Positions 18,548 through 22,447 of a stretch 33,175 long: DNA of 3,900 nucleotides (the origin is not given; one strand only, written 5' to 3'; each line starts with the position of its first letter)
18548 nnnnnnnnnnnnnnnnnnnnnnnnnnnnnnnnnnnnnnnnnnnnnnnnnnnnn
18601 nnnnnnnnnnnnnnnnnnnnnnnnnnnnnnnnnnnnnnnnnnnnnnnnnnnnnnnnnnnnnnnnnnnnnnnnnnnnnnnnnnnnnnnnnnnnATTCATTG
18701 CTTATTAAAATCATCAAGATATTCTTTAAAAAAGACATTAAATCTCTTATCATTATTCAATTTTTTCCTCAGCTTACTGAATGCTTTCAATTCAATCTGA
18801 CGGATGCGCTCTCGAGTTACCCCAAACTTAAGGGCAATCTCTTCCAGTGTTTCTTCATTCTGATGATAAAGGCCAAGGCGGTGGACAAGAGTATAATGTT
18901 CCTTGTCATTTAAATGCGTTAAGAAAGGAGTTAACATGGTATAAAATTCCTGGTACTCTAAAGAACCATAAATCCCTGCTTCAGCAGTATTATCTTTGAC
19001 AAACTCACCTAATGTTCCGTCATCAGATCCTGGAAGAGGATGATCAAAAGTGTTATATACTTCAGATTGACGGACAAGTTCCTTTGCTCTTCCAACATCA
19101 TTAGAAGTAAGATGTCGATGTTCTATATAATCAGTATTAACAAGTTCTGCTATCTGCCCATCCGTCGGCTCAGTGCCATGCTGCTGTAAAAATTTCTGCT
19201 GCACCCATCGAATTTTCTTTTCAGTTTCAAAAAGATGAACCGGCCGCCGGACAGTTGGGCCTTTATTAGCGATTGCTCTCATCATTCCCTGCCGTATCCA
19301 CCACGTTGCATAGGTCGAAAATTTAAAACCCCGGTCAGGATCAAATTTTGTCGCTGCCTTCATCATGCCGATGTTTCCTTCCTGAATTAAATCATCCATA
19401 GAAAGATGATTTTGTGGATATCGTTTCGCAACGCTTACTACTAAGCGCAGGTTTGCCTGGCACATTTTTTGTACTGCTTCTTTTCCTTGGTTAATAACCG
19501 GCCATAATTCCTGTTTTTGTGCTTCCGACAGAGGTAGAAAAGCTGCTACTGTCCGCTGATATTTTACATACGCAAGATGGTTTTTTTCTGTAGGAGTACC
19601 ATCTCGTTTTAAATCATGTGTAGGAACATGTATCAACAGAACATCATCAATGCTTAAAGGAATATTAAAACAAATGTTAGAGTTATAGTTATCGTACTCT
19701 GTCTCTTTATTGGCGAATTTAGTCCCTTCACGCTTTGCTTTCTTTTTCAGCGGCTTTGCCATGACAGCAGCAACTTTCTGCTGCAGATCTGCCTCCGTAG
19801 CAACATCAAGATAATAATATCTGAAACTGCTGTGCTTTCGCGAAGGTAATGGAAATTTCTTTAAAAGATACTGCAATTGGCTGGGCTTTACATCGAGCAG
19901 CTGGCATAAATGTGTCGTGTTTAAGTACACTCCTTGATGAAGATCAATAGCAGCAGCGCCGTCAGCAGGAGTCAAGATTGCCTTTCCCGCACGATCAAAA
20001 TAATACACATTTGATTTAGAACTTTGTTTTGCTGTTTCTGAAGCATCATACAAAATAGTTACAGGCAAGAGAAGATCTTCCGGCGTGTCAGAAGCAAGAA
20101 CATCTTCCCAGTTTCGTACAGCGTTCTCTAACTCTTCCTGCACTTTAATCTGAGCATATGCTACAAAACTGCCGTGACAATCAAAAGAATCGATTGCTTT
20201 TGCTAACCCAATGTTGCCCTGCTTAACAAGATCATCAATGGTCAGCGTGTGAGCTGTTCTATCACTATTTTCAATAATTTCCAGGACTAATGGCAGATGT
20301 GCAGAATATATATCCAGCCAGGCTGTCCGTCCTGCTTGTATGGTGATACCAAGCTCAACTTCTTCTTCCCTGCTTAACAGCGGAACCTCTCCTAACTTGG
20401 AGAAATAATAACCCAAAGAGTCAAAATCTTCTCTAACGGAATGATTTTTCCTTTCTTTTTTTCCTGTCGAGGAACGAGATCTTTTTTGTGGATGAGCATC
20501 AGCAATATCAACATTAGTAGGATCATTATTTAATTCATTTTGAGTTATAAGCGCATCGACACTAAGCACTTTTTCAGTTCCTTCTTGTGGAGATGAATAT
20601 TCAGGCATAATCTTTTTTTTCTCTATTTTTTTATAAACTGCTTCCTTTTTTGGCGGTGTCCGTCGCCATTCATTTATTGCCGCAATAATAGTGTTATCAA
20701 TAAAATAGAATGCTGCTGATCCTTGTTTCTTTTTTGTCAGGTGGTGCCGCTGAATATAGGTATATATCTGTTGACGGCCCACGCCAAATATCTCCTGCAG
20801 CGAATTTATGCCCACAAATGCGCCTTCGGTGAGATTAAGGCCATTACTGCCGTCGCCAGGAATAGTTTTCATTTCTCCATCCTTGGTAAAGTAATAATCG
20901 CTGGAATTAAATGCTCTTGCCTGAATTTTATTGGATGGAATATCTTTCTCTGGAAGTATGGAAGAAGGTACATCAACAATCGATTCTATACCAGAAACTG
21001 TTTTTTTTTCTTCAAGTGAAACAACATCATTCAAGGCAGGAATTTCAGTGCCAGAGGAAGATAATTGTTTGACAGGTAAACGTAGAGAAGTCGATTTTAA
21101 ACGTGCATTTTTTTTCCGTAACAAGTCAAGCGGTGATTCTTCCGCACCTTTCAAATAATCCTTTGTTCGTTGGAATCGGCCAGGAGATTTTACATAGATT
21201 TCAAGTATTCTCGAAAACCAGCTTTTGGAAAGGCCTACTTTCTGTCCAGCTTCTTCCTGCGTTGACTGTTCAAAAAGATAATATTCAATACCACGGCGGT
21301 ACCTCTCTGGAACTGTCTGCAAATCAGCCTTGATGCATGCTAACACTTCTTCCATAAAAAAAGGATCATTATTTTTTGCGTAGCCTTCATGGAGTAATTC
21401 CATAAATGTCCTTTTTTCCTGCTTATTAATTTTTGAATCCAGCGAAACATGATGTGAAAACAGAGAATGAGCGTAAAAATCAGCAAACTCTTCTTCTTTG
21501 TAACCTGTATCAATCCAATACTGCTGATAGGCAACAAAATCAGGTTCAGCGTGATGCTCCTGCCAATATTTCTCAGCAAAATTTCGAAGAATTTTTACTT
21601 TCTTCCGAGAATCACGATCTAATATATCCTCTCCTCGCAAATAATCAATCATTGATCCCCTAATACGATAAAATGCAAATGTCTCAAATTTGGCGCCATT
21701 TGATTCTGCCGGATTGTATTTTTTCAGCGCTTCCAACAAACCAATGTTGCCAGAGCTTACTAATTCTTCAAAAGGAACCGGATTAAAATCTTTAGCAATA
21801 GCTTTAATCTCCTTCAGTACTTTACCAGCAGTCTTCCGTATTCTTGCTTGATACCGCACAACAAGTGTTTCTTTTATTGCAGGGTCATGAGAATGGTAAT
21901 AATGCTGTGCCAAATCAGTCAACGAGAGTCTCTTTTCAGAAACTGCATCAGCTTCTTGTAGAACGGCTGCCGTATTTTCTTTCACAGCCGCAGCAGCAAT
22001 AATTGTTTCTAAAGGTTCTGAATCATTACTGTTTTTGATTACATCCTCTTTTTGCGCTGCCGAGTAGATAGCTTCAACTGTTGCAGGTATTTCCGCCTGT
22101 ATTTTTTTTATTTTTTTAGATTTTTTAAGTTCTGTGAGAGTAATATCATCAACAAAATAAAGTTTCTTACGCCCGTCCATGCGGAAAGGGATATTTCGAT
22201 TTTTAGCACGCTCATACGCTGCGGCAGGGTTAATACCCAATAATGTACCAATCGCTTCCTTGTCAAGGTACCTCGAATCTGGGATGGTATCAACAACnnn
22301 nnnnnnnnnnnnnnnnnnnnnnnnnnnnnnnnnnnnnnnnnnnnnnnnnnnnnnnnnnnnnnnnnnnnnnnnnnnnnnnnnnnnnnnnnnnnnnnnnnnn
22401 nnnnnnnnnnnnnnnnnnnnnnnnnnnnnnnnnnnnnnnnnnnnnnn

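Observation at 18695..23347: Three bacterial-type sigma-70 modules fused in one 1,550-aa ORF inside an archaeal gene neighbourhood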

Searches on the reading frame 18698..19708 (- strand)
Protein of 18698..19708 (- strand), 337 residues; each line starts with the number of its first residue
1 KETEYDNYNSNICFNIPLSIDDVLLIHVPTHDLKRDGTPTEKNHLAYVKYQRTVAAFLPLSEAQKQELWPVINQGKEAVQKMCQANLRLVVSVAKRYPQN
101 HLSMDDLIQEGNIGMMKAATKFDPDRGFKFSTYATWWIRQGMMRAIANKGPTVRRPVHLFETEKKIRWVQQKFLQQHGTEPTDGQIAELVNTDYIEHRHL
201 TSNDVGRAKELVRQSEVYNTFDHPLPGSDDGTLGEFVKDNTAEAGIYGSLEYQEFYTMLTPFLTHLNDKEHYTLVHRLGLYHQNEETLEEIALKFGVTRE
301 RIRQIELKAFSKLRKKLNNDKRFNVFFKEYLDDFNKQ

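Call 24: find_homologous_proteins(query=window:18698-19708:-, max_evalue=1e-20)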
Query seq(337 aa) (337 aa): 8000 proteins with E <= 1e-20 among 8000 candidates; the best 120 are listed.
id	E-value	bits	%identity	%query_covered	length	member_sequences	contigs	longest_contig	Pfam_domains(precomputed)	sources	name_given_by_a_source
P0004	1.3e-53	201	43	83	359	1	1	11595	PF04545.23,PF00140.26,PF04542.21,PF04539.23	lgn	-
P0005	1.8e-52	197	44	77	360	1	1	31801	PF04545.23,PF00140.26,PF04542.21,PF04539.23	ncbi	ncbi:MAG: RNA polymerase sigma factor RpoD [Bacilli bacterium]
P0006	4.0e-52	196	43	83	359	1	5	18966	PF04545.23,PF00140.26,PF04542.21,PF04539.23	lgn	-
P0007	4.6e-52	195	40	76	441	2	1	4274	PF04545.23,PF00140.26,PF04542.21,PF04539.23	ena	-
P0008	4.7e-52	195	40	79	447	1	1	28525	PF04545.23,PF00140.26,PF04542.21,PF04539.23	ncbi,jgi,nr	ncbi:MAG: RNA polymerase sigma factor RpoD [Chloroflexi bacterium]|nr:RNA polymerase sigma factor Rp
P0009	1.2e-51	194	39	77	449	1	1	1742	PF04545.23,PF00140.26,PF04542.21,PF04539.23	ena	-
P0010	1.3e-51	194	41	78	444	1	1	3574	PF04545.23,PF00140.26,PF04542.21,PF04539.23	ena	-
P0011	1.4e-51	194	39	76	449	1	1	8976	PF04545.23,PF00140.26,PF04542.21,PF04539.23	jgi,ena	-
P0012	2.7e-51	193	39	76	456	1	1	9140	PF04545.23,PF00140.26,PF04542.21,PF04539.23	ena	-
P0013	2.8e-51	193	42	78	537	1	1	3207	PF04545.23,PF00140.26,PF04542.21,PF04539.23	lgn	-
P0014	3.4e-51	193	39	90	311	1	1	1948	PF04545.23,PF04542.21,PF04539.23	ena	-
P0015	3.7e-51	192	38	78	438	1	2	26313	PF04545.23,PF00140.26,PF04542.21,PF04539.23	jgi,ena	-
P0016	4.4e-51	192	42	78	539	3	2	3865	PF04545.23,PF00140.26,PF04542.21,PF04539.23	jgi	jgi:RNA polymerase primary sigma factor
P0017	5.3e-51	192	40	76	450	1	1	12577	PF04545.23,PF00140.26,PF04542.21,PF04539.23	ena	-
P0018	8.4e-51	191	42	81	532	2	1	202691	PF04545.23,PF00140.26,PF04542.21,PF04539.23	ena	-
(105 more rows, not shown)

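Call 71: find_encoding_contigs(protein=P0004, flank=6000, max_places=1)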
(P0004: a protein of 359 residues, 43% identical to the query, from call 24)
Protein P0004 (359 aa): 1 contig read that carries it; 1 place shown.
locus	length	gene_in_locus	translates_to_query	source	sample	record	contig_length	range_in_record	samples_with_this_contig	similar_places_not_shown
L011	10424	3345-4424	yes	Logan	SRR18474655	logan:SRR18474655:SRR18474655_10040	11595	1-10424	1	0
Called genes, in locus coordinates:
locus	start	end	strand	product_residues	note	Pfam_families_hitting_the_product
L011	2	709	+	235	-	?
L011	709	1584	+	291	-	PF01545:Cation_efflux, PF16916:ZT_dimer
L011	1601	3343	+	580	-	PF01807:Zn_ribbon_DnaG, PF08275:DNAG_N, PF01751:Toprim, PF13155:Toprim_2, PF13662:Toprim_4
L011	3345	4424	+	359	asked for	PF00140:Sigma70_r1_2, PF04542:Sigma70_r2, PF04539:Sigma70_r3, PF04545:Sigma70_r4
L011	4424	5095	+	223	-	PF05175:MTS (faint), PF12847:Methyltransf_18, PF04816:TrmK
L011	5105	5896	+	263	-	PF01784:DUF34_NIF3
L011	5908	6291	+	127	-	PF00903:Glyoxalase, PF22677:Ble-like_N (weak), PF13669:Glyoxalase_4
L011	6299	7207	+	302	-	PF03547:Mem_trans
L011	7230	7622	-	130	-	PF06803:DUF1232 (weak)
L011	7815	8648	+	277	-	PF03123:CAT_RBD, PF00874:PRD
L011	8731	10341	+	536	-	PF05524:PEP-utilisers_N, PF00391:PEP-utilizers, PF02896:PEP-utilizers_C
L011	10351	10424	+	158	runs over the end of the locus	PF00358:PTS_EIIA_1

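Call 72: find_encoding_contigs(protein=P0006, flank=6000, max_places=1)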
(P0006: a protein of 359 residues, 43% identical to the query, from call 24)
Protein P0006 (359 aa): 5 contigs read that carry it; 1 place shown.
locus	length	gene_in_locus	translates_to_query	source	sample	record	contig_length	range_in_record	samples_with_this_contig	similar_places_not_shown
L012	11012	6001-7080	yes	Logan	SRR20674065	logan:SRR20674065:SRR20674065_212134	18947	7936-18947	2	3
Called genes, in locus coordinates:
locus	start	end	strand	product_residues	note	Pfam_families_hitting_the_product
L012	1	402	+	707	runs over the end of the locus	PF00580:UvrD-helicase, PF01443:Viral_helicase1 (faint), PF13245:AAA_19, PF13604:AAA_30 (faint), PF13087:AAA_12 (faint), PF13361:UvrD_C, PF13538:UvrD_C_2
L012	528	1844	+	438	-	PF00860:Xan_ur_permease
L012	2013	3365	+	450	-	PF28494:GlyRS_ins_1, PF00587:tRNA-synt_2b, PF03129:HGTP_anticodon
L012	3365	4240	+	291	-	PF01545:Cation_efflux, PF16916:ZT_dimer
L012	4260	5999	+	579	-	PF01807:Zn_ribbon_DnaG, PF08275:DNAG_N, PF01751:Toprim, PF13155:Toprim_2, PF13362:Toprim_3, PF13662:Toprim_4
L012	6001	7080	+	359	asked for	PF00140:Sigma70_r1_2, PF04542:Sigma70_r2, PF04539:Sigma70_r3, PF04545:Sigma70_r4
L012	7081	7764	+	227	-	PF12847:Methyltransf_18, PF04816:TrmK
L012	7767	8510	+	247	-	PF01784:DUF34_NIF3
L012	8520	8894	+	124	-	PF00903:Glyoxalase, PF13669:Glyoxalase_4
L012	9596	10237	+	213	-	-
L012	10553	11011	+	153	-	?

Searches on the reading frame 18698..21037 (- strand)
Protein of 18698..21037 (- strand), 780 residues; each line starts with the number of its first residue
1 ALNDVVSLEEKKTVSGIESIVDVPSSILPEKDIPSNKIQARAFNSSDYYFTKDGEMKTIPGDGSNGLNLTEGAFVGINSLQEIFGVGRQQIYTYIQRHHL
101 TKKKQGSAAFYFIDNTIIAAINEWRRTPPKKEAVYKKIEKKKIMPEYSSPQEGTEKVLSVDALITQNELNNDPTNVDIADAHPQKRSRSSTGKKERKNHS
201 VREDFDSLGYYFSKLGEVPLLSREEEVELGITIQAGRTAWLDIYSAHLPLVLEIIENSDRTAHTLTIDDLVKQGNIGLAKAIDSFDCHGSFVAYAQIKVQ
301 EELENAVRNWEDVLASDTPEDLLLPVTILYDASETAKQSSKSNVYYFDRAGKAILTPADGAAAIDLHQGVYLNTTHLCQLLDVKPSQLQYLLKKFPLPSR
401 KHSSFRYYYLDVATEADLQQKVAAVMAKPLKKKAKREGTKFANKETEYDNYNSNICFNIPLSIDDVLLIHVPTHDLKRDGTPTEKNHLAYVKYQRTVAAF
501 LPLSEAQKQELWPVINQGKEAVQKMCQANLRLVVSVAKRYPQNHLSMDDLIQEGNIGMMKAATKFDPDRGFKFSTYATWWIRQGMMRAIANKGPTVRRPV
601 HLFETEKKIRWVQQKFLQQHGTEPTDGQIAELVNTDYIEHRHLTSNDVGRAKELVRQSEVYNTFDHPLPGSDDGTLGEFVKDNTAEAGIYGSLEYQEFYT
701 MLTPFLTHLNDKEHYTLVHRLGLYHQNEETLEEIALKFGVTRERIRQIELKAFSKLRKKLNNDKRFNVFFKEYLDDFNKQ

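Call 77: predict_structure(alignment_id=A2)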
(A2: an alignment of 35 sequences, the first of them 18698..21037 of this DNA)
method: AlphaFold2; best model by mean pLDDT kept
length: 780 residues; sequences in the alignment: 35
mean_pLDDT: 60.3   pTM: 0.42
mean pLDDT of the five models: 60.3, 58.4, 57.5, 57.4, 53.0
residues with pLDDT >= 90: 77; 70-90: 225; 50-70: 184; < 50: 294
segments of 3 or more residues with pLDDT < 50: 1-43, 68-74, 98-112, 127-205, 318-369, 400-405, 428-486, 641-643, 669-691
pLDDT, mean of each block of 10 residues (from residue 1): 31 27 33 40 53 58 51 53 63 54 37 54 55 42 33 35 42 31 35 44 55 81 94 92 84 74 63 78 77 84 78 59 33 29 34 35 37 64 74 66 51 74 65 38 35 28 33 33 48 69 86 93 93 90 78 92 90 92 84 57 68 82 78 61 53 64 51 39 36 62 79 87 74 85 87 79 67 62
secondary structure, 60 per line:
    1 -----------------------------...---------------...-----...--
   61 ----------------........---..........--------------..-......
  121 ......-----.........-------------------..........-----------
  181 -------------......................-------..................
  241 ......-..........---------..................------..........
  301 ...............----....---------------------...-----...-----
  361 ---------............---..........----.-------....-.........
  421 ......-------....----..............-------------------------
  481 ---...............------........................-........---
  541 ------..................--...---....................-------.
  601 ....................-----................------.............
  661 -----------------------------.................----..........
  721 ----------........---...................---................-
elements in order (helices of 4 or more, strands of 3 or more residues): E48-50 E56-58 H77-84 H88-97 H115-126 H132-140 H160-169 H194-215 H223-246 H248-257 H267-284 H291-315 H320-323 E345-347 E353-355 E370-373 H374-381 H385-394 E407-410 H412-426 H434-437 H442-455 H484-498 H505-528 H530-537 H547-564 H573-592 H600-620 H626-641 H648-660 H690-706 H711-720 H731-738 H742-760 H764-779

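Call 80: fold_search(model_id=the predicted structure, library=pdb)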
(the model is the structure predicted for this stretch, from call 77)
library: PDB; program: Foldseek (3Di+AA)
matches with E <= 10: 387; with E <= 0.001: 193
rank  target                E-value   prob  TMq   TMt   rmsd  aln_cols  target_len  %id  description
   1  6xl5_F                6.4e-17  1.00  0.21  0.32  25.8       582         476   24  Cryo-EM structure of EcmrR-RNAP-promoter open complex (EcmrR-RPo) (released 2021-04-07)
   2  9gdo_F                2.1e-16  1.00  0.21  0.33  24.8       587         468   22  Cryo-EM structure of Vibrio cholerae RNA polymerase holoenzyme bound to an ompU promoter DNA fragment (released 2025-12-17)
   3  4mex_F                3.5e-16  1.00  0.20  0.32  26.0       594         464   22  Crystal structure of Escherichia coli RNA polymerase in complex with salinamide A (released 2014-05-21)
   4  4lk1_F                6.3e-16  1.00  0.22  0.30  24.0       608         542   22  Crystal Structure Analysis of the E.coli holoenzyme (released 2013-11-13)
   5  7mki_L                7.4e-16  1.00  0.21  0.34  26.2       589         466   24  Cryo-EM structure of Escherichia coli RNA polymerase bound to lambda PR (-5G to C) promoter DNA (released 2021-09-29)
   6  4lk1_L                7.7e-16  1.00  0.22  0.30  24.2       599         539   22  Crystal Structure Analysis of the E.coli holoenzyme (released 2013-11-13)
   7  4yln_F                8.1e-16  1.00  0.21  0.31  25.6       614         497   24  E. coli Transcription Initiation Complex - 17-bp spacer and 4-nt RNA (released 2015-04-22)
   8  6vjs_Y                9.0e-16  1.00  0.21  0.32  25.3       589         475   22  Escherichia coli RNA polymerase and ureidothiophene-2-carboxylic acid complex (released 2020-10-07)
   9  8ftd_L                9.4e-16  1.00  0.21  0.33  25.6       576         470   24  Structure of Escherichia coli CedA in complex with transcription initiation complex (released 2024-01-10)
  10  4ljz_F                9.9e-16  1.00  0.21  0.33  24.4       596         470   22  Crystal Structure Analysis of the E.coli holoenzyme (released 2013-11-13)
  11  8toe_L                1.3e-15  1.00  0.22  0.34  23.8       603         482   22  Escherichia coli RNA polymerase unwinding intermediate (I1c) at the lambda PR promoter (released 2024-07-03)
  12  5vt0_L                1.3e-15  1.00  0.21  0.33  25.0       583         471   23  Escherichia coli 6S RNA derivative in complex with Escherichia coli RNA polymerase sigma70-holoenzyme (released 2017-11-01)
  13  7mke_L                1.4e-15  1.00  0.22  0.35  25.4       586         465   22  Cryo-EM structure of Escherichia coli RNA polymerase bound to lambda PR promoter DNA (class 2) (released 2021-09-29)
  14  7mkj_L                1.5e-15  1.00  0.21  0.32  26.2       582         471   24  Cryo-EM structure of Escherichia coli RNA polymerase bound to T7A1 promoter DNA (released 2021-09-29)
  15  4ljz_L                1.6e-15  1.00  0.21  0.33  24.4       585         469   22  Crystal Structure Analysis of the E.coli holoenzyme (released 2013-11-13)
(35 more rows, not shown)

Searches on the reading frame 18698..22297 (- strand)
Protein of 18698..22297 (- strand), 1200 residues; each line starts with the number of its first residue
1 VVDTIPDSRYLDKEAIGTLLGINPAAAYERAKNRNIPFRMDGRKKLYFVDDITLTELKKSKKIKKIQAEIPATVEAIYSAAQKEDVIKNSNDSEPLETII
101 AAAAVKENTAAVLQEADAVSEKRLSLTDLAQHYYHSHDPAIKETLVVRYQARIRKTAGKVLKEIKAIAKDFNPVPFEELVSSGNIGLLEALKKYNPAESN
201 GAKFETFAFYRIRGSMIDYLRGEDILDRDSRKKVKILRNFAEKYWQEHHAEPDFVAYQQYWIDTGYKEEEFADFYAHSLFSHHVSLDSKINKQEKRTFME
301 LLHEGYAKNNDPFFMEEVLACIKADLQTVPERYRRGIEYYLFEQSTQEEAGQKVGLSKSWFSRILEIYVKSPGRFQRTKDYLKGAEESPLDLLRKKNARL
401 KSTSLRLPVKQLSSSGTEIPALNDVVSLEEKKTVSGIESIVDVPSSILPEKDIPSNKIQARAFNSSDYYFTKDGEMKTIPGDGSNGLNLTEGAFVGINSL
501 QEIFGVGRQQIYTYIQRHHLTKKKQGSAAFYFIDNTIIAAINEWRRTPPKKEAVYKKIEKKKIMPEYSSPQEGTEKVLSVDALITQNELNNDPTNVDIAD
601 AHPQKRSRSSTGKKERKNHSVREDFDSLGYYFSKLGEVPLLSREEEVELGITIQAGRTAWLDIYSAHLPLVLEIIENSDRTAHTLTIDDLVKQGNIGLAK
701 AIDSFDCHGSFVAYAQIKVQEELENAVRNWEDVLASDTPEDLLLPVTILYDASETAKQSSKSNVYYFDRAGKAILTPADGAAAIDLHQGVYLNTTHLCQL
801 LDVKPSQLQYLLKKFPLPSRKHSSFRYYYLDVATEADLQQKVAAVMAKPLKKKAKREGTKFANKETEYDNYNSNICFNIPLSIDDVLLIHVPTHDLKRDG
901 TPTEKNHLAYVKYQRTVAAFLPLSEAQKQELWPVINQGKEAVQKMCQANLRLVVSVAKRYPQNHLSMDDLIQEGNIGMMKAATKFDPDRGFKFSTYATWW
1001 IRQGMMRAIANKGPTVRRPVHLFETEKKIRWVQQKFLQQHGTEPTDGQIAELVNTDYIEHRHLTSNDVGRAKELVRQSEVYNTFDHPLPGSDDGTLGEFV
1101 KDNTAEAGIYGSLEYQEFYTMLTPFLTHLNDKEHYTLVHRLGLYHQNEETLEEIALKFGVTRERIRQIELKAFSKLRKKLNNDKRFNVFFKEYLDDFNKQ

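Call 51: search_protein_representatives(protein=window:18698-22297:-)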
Query: 1200 residues. Proteins with E-value up to 0.001 (for the whole library): 89022; up to 1e-10: 51810; up to 1e-30: 10266. The best 150 are listed.
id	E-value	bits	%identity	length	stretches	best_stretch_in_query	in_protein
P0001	0.0e+00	2721.2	100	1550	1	1-1200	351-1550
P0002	1.7e-264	897.1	54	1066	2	418-1200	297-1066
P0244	1.5e-61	225.1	52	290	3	940-1053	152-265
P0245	6.0e-61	223.1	42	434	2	942-1182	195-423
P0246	6.1e-60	219.7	38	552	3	921-1172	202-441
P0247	1.8e-59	218.2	40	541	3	932-1178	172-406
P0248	7.6e-59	216.1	47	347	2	939-1162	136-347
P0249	5.0e-54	200.1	42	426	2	927-1182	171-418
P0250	8.6e-54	199.4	40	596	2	910-1182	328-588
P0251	2.1e-52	194.8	50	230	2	931-1045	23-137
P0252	3.5e-52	194.0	42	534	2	922-1184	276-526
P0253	5.3e-52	193.4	42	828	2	938-1195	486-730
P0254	1.4e-51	192.1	40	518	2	901-1182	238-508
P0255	9.1e-51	189.4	42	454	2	924-1183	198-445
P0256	9.7e-51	189.3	43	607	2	925-1181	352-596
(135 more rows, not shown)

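Call 53: find_encoding_contigs(protein=P0245, flank=8000, max_places=2)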
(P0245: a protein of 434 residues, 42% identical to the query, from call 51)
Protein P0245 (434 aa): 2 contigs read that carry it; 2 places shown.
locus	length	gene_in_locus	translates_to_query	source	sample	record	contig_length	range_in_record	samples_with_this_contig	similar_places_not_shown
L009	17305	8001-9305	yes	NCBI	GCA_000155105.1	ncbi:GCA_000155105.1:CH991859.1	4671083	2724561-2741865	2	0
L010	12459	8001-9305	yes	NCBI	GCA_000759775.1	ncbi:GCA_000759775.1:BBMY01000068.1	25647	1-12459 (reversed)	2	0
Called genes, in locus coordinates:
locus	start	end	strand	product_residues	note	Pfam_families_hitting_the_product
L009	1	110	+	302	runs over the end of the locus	PF01507:PAPS_reduct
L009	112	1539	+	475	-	PF00009:GTP_EFTU, PF01926:MMR_HSR1 (faint), PF22594:GTP-eEF1A_C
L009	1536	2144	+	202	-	PF01583:APS_kinase, PF13671:AAA_33 (weak)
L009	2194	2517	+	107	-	PF12084:DUF3561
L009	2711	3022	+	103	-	PF04977:DivIC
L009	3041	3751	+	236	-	PF01128:IspD, PF12804:NTP_transf_3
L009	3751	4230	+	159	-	PF02542:YgbB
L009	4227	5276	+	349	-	PF01142:TruD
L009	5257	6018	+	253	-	PF01975:SurE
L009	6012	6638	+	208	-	PF01135:PCMT, PF00398:RrnaAD (weak), PF13847:Methyltransf_31 (weak), PF13649:Methyltransf_25 (weak)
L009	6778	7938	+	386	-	PF01476:LysM, PF01551:Peptidase_M23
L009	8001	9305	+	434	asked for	PF00140:Sigma70_r1_2, PF04542:Sigma70_r2, PF00140:Sigma70_r1_2, PF04542:Sigma70_r2, PF04539:Sigma70_r3, PF04545:Sigma70_r4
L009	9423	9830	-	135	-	PF01047:MarR, PF12802:MarR_2, PF13463:HTH_27 (weak)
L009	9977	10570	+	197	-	PF02441:Flavoprotein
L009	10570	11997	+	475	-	PF20695:UbiD_N, PF01977:UbiD, PF20696:UbiD_C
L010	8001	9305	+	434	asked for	PF00140:Sigma70_r1_2, PF04542:Sigma70_r2, PF00140:Sigma70_r1_2, PF04542:Sigma70_r2, PF04539:Sigma70_r3, PF04545:Sigma70_r4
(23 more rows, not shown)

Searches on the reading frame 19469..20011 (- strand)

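Call 17: search_protein_families(library=pfam, proteins=[window:19469-20011:-], max_evalue=1)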
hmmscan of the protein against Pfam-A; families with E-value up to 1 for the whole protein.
seq(181 aa): 2 families
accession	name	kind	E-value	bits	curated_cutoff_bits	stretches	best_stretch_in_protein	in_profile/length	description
PF13411.12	MerR_1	-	0.0023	18.4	21.6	1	33-67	4-38/69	MerR HTH family regulatory protein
PF04166.17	PdxA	-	0.1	12.4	27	1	49-102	49-101/286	Pyridoxal phosphate biosynthetic protein PdxA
